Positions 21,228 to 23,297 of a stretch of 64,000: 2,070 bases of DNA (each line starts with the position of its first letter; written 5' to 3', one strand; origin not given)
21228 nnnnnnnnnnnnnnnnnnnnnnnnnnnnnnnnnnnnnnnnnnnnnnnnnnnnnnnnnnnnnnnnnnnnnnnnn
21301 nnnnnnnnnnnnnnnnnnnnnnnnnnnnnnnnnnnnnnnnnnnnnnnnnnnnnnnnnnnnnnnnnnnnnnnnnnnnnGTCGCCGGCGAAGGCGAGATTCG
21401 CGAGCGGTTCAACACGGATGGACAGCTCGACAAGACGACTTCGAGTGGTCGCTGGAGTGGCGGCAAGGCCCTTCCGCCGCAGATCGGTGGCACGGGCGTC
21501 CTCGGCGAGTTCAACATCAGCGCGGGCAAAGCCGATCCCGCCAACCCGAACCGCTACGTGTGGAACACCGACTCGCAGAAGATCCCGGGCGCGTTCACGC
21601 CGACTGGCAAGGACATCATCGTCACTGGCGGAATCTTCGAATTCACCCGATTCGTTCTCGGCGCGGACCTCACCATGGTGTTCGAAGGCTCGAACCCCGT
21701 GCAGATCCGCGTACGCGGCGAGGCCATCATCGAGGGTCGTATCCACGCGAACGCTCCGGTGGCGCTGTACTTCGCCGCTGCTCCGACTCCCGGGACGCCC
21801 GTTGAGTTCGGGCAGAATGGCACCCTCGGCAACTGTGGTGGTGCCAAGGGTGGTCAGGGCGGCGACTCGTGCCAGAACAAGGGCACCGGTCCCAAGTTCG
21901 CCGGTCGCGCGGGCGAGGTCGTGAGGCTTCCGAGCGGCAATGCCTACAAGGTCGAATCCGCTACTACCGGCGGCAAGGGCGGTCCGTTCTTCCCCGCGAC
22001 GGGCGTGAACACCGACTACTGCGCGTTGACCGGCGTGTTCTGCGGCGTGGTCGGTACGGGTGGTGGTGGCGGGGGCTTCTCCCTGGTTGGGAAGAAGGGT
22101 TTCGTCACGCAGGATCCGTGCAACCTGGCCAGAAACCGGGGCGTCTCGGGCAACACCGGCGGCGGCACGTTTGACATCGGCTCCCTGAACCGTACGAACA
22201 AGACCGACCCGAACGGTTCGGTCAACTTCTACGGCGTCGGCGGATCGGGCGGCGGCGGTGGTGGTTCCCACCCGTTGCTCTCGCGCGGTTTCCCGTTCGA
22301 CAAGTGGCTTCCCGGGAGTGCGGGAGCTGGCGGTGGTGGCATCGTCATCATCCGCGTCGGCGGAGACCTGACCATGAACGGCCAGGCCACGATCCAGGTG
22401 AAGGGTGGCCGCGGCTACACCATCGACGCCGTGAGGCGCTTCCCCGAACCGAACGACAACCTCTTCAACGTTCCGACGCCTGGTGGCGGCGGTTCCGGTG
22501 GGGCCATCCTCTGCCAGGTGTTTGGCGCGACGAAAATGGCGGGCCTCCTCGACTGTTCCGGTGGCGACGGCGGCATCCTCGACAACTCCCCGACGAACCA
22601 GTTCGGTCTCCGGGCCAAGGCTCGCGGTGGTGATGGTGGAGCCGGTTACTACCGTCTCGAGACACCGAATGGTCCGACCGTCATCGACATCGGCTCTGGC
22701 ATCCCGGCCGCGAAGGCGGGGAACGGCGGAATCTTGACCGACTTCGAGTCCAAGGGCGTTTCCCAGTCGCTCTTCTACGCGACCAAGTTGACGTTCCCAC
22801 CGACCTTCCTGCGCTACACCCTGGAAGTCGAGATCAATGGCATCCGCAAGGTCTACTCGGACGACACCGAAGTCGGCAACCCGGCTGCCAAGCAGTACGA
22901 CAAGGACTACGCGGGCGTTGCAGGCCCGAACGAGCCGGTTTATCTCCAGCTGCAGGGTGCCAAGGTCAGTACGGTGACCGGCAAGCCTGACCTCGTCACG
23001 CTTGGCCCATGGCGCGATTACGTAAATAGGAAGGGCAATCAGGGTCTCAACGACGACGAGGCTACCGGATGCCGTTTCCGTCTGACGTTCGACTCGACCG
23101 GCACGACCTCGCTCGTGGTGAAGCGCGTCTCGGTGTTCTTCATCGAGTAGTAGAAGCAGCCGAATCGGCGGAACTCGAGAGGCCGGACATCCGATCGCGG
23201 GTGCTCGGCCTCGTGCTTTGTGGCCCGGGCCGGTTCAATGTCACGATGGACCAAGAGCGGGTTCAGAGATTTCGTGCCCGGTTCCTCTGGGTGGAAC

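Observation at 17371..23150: Tandem pair of giant glycine-rich lipoproteins with a shared Cys motif, an uncharacterised surface-protein family next to the pilus locus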

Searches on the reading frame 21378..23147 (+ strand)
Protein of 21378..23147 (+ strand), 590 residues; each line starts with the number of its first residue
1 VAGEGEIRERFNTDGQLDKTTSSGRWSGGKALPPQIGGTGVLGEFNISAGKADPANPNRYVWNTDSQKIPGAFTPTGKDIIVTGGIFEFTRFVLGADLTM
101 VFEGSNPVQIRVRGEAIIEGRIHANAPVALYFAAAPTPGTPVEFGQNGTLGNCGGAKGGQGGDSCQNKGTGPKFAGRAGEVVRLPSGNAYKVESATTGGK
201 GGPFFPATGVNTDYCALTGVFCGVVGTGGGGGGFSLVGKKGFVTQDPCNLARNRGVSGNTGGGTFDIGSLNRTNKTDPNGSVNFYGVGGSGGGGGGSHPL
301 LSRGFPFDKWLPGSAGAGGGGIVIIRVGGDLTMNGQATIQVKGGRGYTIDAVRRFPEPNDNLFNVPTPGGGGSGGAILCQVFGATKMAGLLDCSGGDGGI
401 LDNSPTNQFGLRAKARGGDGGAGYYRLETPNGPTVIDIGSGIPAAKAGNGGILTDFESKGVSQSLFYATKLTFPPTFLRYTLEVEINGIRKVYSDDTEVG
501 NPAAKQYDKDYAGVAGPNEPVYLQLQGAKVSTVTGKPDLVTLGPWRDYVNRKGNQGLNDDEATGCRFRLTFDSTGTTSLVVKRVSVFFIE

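Call 36: find_homologous_proteins(query=A2, max_evalue=1e-10)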
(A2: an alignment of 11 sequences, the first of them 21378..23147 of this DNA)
Query A2 (11 sequences) (590 aa, profile of the alignment): 87 proteins with E <= 1e-10 among 8000 candidates.
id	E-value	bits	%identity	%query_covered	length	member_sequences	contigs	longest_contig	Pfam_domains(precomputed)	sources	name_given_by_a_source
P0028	5.0e-196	671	90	100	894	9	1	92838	PF13205.13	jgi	-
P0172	3.1e-192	658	49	99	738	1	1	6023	-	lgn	-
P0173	6.7e-180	618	56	97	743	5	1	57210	-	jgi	-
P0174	5.9e-177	608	59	100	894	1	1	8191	PF13205.13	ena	-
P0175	1.7e-169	583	57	100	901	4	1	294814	PF13205.13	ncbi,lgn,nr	ncbi:MAG: hypothetical protein H6837_07305 [Planctomycetes bacterium]|nr:hypothetical protein [Planc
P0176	3.0e-167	576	37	40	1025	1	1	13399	-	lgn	-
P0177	5.0e-162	559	35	98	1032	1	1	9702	PF13418.13,PF24681.2,PF13415.13,PF24981.2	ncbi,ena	-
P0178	5.1e-162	559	34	99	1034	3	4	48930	PF24681.2,PF13415.13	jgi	jgi:hypothetical protein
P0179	1.2e-161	558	45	99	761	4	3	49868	-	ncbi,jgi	ncbi:MAG: hypothetical protein ACYTGW_07745 [Planctomycetota bacterium]|jgi:hypothetical protein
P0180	1.7e-161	557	37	99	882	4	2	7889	PF13205.13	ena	-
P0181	1.8e-159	550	49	100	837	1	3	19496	PF13205.13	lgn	-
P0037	1.2e-158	548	45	100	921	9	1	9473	PF13205.13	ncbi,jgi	ncbi:MAG: Ig-like domain-containing domain [Planctomycetota bacterium]|jgi:hypothetical protein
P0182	2.7e-156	540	29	29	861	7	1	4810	PF13205.13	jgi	jgi:hypothetical protein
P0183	2.8e-155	536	38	21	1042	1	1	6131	-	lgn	-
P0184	7.0e-155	535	34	98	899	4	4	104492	PF13205.13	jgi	jgi:hypothetical protein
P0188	2.2e-153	530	38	99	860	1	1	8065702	PF13205.13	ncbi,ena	-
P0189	7.2e-153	528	32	36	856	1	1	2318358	PF13205.13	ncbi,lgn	ncbi:MAG: Ig-like domain-containing protein [Planctomycetota bacterium]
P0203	1.6e-143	498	43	20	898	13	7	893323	PF13205.13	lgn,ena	-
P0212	4.8e-139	483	34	48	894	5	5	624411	PF13205.13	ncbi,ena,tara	tara:strand:- start:84881 stop:87565 length:2685 start_codon:yes stop_codon:yes gene_type:complete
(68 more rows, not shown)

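Call 39: find_related_loci(query=A2, collection=genome_contigs, flank=10000)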
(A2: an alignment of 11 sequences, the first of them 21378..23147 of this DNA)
Query A2 (590 aa) in genome_contigs; peptide patterns used: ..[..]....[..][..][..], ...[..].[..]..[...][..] (x = any residue, [..] = any of these).
600 stretches matched a pattern (row limit reached: there are more); 6 encode a relative of the query (tblastn E <= 1e-3); 6 distinct loci.
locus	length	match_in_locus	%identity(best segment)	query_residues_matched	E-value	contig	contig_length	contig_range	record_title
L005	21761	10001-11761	33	9-587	6e-49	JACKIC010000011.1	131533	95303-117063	MAG: Planctomycetota bacterium isolate HK-STAS-PLAN-34 HK-STAS-PLAN-34_11, whole genome shotgun sequence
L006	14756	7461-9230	35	9-586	3e-61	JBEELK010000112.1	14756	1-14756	MAG: Planctomycetota bacterium isolate columbiariver1_2019_sw_WHONDRS-S19S_0075_B_bin.68 scaffold_1909725, whole genome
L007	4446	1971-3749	34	7-587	7e-36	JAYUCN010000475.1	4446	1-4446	MAG: Planctomycetota bacterium isolate GFS_6982 GFS_6982_474, whole genome shotgun sequence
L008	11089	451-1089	37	1-211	3e-22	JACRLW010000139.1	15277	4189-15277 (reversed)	MAG: Planctomycetota bacterium isolate NC_groundwater_1891_Pr3_B-0.1um_70_9 SR2-18-B1_coassembly_686622, whole genome sh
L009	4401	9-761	36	307-569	3e-12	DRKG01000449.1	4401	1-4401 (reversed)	MAG TPA_asm: bacterium isolate HyVt-435 HyVt-435_k145_765854, whole genome shotgun sequence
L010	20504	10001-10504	34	9-170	1e-11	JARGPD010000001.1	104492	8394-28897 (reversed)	MAG: Planctomycetota bacterium isolate bin_ma_oilr2.012 NODE_189_length_104492_cov_7.261086, whole genome shotgun sequen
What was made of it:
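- Tried and rejected: Only 6 loci came back, so it does not measure taxonomic breadth (call 39).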

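Call 40: find_encoding_contigs(protein=P0188, flank=10000, max_places=1)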
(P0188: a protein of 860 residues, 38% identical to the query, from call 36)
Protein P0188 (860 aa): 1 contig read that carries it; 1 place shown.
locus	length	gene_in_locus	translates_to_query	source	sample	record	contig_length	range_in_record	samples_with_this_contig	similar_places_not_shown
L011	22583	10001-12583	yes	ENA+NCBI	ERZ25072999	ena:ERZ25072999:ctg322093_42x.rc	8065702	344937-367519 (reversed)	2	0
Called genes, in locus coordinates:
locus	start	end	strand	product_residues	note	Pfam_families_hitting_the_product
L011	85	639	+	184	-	-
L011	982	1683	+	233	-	PF07963:N_methyl, PF11453:DUF2950 (faint)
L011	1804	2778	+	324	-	PF00535:Glycos_transf_2, PF13641:Glyco_tranf_2_3 (weak)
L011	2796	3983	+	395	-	PF13692:Glyco_trans_1_4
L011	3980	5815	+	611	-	PF13432:TPR_16 (faint), PF07719:TPR_2 (faint)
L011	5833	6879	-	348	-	PF13646:HEAT_2 (faint)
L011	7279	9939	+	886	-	PF13205:Big_5 (faint)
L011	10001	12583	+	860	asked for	PF13205:Big_5 (faint)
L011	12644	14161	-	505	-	-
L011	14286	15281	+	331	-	PF01368:DHH, PF02272:DHHA1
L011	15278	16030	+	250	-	PF00149:Metallophos, PF12850:Metallophos_2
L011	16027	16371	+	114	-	PF03091:CutA1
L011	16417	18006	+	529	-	-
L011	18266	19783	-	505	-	PF13541:ChlI, PF00493:MCM (faint), PF01078:Mg_chelatase, PF07728:AAA_5, PF13335:Mg_chelatase_C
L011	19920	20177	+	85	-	-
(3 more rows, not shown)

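Call 42: find_encoding_contigs(protein=P0173, flank=10000, max_places=1)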
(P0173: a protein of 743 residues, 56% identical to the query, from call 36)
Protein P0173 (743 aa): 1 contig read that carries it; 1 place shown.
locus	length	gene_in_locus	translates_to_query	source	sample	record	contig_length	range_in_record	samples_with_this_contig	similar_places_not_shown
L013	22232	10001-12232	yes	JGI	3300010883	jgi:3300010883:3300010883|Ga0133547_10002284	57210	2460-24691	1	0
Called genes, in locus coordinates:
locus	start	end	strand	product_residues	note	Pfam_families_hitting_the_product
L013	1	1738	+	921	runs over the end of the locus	PF21783:YNCE (faint), PF10282:Lactonase (weak), PF03150:CCP_MauG (faint)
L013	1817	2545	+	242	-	PF00977:His_biosynth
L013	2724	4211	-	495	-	-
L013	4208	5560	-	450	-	PF07586:HXXSHH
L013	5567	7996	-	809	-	PF07635:PSCyt1, PF07627:PSCyt3, PF07624:PSD2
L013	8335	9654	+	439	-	-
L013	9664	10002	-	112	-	-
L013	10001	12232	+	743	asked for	-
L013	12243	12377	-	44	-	-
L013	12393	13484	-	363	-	PF00149:Metallophos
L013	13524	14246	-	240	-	PF08713:DNA_alkylation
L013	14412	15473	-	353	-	PF11736:DUF3299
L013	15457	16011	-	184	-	PF04542:Sigma70_r2, PF08281:Sigma70_r4_2, PF04545:Sigma70_r4 (faint)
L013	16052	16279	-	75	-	-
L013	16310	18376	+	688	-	PF09586:YfhO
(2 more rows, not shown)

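Call 45: predict_structure(alignment_id=A3)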
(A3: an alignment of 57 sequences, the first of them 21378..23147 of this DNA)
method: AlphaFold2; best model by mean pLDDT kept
length: 590 residues; sequences in the alignment: 57
mean_pLDDT: 94.5   pTM: 0.92
mean pLDDT of the five models: 94.5, 94.2, 93.6, 93.5, 93.2
residues with pLDDT >= 90: 518; 70-90: 62; 50-70: 9; < 50: 1
segments of 3 or more residues with pLDDT < 50: none
pLDDT, mean of each block of 10 residues (from residue 1): 88 97 96 95 98 97 98 96 98 98 98 98 97 87 96 98 94 97 89 95 95 88 95 96 95 90 88 86 96 97 84 97 98 98 94 69 89 98 97 98 81 95 97 97 96 96 97 96 98 98 98 97 98 94 96 94 97 96 98
secondary structure, 60 per line:
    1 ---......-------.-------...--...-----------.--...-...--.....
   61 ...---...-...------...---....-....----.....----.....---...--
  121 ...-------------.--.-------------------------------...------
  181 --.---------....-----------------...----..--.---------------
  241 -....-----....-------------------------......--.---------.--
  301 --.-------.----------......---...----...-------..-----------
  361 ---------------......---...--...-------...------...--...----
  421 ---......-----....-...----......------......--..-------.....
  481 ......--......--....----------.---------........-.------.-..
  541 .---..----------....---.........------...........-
elements in order: E4-9 E25-27 E30-32 E51-53 E56-63 E67-69 E80-82 E86-89 E91-94 E99-103 E108-112 E116-118 E121-123 H193-196 E214-216 E242-245 H280-285 E322-327 E331-333 E338-340 E376-381 E385-387 E390-392 E400-402 E414-416 E424-429 H435-438 E440-442 E450-452 E459-464 E476-486 E489-494 H497-500 E521-528 H557-560 E564-572 E579-589
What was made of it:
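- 22668..23147 (+): B module part 3: C-terminal beta-sandwich. AlphaFold2 strands (call 45).
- On Autotransporter / chlamydial Pmp adhesins: The predicted C-terminus is a ~160-aa beta-sandwich (call 45).
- On Polyglycine-II sandwich domains (gp38 / sfAFP type): It is DSSP-irregular but confident (call 45).
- The module is one confident rigid unit: pLDDT 94.5, pTM 0.92 from 57 sequences (call 45).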

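Call 48: fold_search(model_id=the predicted structure, library=pdb)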
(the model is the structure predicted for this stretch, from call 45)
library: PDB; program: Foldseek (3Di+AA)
matches with E <= 10: 518; with E <= 0.001: 0
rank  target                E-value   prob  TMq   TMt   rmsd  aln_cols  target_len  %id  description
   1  7yaq                  3.1e-02  0.54  0.09  0.31  14.8       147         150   11  Phloem lectin (PP2)C34S mutant (released 2023-03-08)
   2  3czu_A                3.7e-02  0.69  0.11  0.30  13.7       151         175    8  Crystal structure of the human ephrin A2- ephrin A1 complex (released 2008-08-12)
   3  6nk2_A                5.5e-02  0.60  0.11  0.31  12.0       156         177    8  EphA2 LBD in complex with bA-WLA-YRPK bio peptide (released 2019-05-01)
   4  3nru_K                6.5e-02  0.60  0.11  0.35  10.3       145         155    8  Ligand binding domain of EPHA7 (released 2010-12-08)
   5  6b9l_A                6.5e-02  0.57  0.11  0.31  13.5       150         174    8  Crystal structure of EphA2 with peptide 135E2 (released 2018-10-17)
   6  5jr2_D                7.3e-02  0.54  0.11  0.32  12.4       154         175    6  Crystal structure of the EphA4 LBD in complex with APYd3 peptide inhibitor (released 2016-07-06)
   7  7vs6                  1.0e-01  0.33  0.09  0.30  15.1       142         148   12  Phloem lectin (PP2) structure -native form (released 2023-02-01)
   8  1jod_A                1.2e-01  0.28  0.10  0.27   8.8       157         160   11  Crystal Structure of Murine Olfactory Marker Protein in Spacegroup P43212 (released 2001-08-22)
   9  4w4z_C                1.3e-01  0.44  0.11  0.31  10.6       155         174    7  Structure of the EphA4 LBD in complex with peptide (released 2014-10-08)
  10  8ad2_A                1.5e-01  0.20  0.10  0.27   8.6       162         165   10  Tobacco lectin Nictaba in complex with triacetylchitotriose (released 2023-01-18)
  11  7qx6                  1.7e-01  0.30  0.11  0.11  10.6       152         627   12  mosquitocidal Cry11Aa-E583Q determined at pH 7 from naturally-occurring nanocrystals by Serial femtosecond crystallograp (released 2022-07-27)
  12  7qx5                  1.8e-01  0.21  0.11  0.10  12.1       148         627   11  mosquitocidal Cry11Aa-Y449F determined at pH 7 from naturally-occurring nanocrystals by Serial femtosecond crystallograp (released 2022-07-27)
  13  5z5n_D                1.8e-01  0.10  0.09  0.17  11.2       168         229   10  Crystal structure of ConA-R1M (released 2018-11-07)
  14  2zz8_A                2.0e-01  0.12  0.10  0.20   9.7       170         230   11  Crystal structure of LipL32, the most abundant surface protein of pathogenic leptospira spp (released 2009-02-24)
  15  8jmq_B                2.3e-01  0.21  0.10  0.28  13.4       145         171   10  Crystal structure of hinokiresinol synthase (released 2023-12-20)
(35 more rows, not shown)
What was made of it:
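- There are weak jelly-roll lectin or CBM-like Foldseek matches, which I attribute to the C-terminal domain (call 48).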

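Call 53: fold_search(model_id=the predicted structure, library=viral)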
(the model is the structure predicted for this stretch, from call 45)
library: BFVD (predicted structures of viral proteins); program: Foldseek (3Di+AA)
matches with E <= 10: 883; with E <= 0.001: 11
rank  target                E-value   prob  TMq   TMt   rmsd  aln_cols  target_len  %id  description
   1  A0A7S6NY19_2          1.7e-10  1.00  0.27  0.17  20.4       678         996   16  PA14 domain-containing protein [Bathycoccus sp. RCC716 virus 1]
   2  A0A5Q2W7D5            4.3e-08  1.00  0.32  0.32  10.7       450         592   18  (no name in the UniProt tables at hand)
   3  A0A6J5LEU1            3.2e-07  1.00  0.26  0.17  11.8       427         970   16  Uncharacterized protein [uncultured Caudovirales phage]
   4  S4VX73                4.8e-07  1.00  0.25  0.34   7.7       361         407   17  Collagen triple helix domain containing protein [Pandoravirus dulcis]
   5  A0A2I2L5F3            5.1e-07  1.00  0.28  0.21  12.0       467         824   16  Collagen-like protein [Orpheovirus IHUMI-LCC2]
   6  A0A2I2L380            1.2e-06  1.00  0.23  0.27  19.9       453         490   15  Collagen-like protein [Orpheovirus IHUMI-LCC2]
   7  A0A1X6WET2            1.3e-06  1.00  0.23  0.11  13.6       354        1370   17  (no name in the UniProt tables at hand)
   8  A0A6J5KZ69            1.7e-06  1.00  0.23  0.29  12.8       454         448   16  Uncharacterized protein [uncultured Caudovirales phage]
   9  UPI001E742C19         5.5e-05  0.80  0.19  0.25  24.4       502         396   15  (no name look-up for this kind of identifier)
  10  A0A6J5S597            1.1e-04  0.96  0.22  0.32  17.7       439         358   15  Uncharacterized protein [uncultured Caudovirales phage]
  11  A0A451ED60            3.1e-04  1.00  0.14  0.11   8.3       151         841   16  (no name in the UniProt tables at hand)
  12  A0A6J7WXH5            3.9e-03  0.75  0.12  0.13  17.9       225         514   12  Uncharacterized protein [uncultured Caudovirales phage]
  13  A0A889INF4            4.6e-03  0.69  0.14  0.32  14.2       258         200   20  (no name in the UniProt tables at hand)
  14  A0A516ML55            9.5e-03  0.91  0.12  0.07   8.6       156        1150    8  (no name in the UniProt tables at hand)
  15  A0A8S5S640            1.4e-02  0.51  0.12  0.07   8.4       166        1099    7  Uncharacterized protein [Podoviridae sp. ctsUe5]
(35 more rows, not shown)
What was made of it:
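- Tried and rejected: BFVD hits have low TM-scores and I treat them as local Gly-repeat similarity (call 53).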

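Call 67: search_solved_structures(query=A2, max_evalue=10, show_alignments=0)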
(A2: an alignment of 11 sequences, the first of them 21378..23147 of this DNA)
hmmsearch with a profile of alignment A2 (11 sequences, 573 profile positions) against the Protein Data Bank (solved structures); distinct sequences matched with E-value up to 10: 8.
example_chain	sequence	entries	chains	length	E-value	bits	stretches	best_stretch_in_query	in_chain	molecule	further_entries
5z38_F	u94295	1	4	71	0.098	14.5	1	314-355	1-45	wild type CsrA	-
4no0_D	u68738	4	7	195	0.81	11.5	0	500-533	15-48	Leukocyte immunoglobulin-like receptor subfamily B member 1 | LIR-1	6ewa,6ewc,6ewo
1g0x_A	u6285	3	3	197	0.82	11.5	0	500-533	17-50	LEUCOCYTE IMMUNOGLOBULIN-LIKE RECEPTOR-1 | leukocyte immunoglobulin-like receptor 1 | Immunoglobulin-like transcript 2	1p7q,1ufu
6k60_D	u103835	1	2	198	0.82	11.5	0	500-533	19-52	Leukocyte immunoglobulin-like receptor subfamily B member 1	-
3d2u_D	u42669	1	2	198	0.83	11.5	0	500-533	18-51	Leukocyte immunoglobulin-like receptor subfamily B member 1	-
1ugn_A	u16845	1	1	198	0.83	11.5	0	500-533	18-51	Leukocyte immunoglobulin-like receptor 1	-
9ocg_C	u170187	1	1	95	2.3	10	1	275-310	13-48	TAP transport inhibitor BNLF2a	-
2l9y_A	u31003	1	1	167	2.9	9.7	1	300-332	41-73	CVNH-LysM lectin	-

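Call 71: search_protein_families(library=pfam, proteins=[L005:77-1168:+, L005:844-2166:+, L005:2109-3818:+, L005:3637-4773:-, L005:709-2535:-, L005:2277-3872:-], max_evalue=0.001)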
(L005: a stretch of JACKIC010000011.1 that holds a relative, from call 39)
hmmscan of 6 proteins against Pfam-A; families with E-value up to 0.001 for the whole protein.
L005:77-1168:+ (363 aa): 0 families

L005:844-2166:+ (440 aa): 0 families

L005:2109-3818:+ (569 aa): 0 families

L005:3637-4773:- (378 aa): 0 families

L005:709-2535:- (608 aa): 2 families
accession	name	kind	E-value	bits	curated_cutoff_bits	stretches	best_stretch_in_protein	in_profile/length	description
PF00291.31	PALP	-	9.3e-72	242.3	35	1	164-452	2-295/295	Pyridoxal-phosphate dependent enzyme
PF00571.33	CBS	-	2.2e-19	69.9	24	2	492-540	7-56/57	CBS domain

L005:2277-3872:- (531 aa): 0 families

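Call 76: find_related_loci(query=A2, collection=viral_contigs, flank=5000)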
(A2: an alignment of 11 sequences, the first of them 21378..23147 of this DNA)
Query A2 (590 aa) in viral_contigs; peptide patterns used: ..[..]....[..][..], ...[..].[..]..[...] (x = any residue, [..] = any of these).
600 stretches matched a pattern, but none encodes a relative of the query by tblastn (E <= 1e-3).
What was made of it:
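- Closest known: Glycine-rich 'collagen-like' or uncharacterised proteins of giant viruses and phages. Different: No relative was found in IMG/VR contigs (call 76).
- Tried and rejected: No relatives (call 76).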
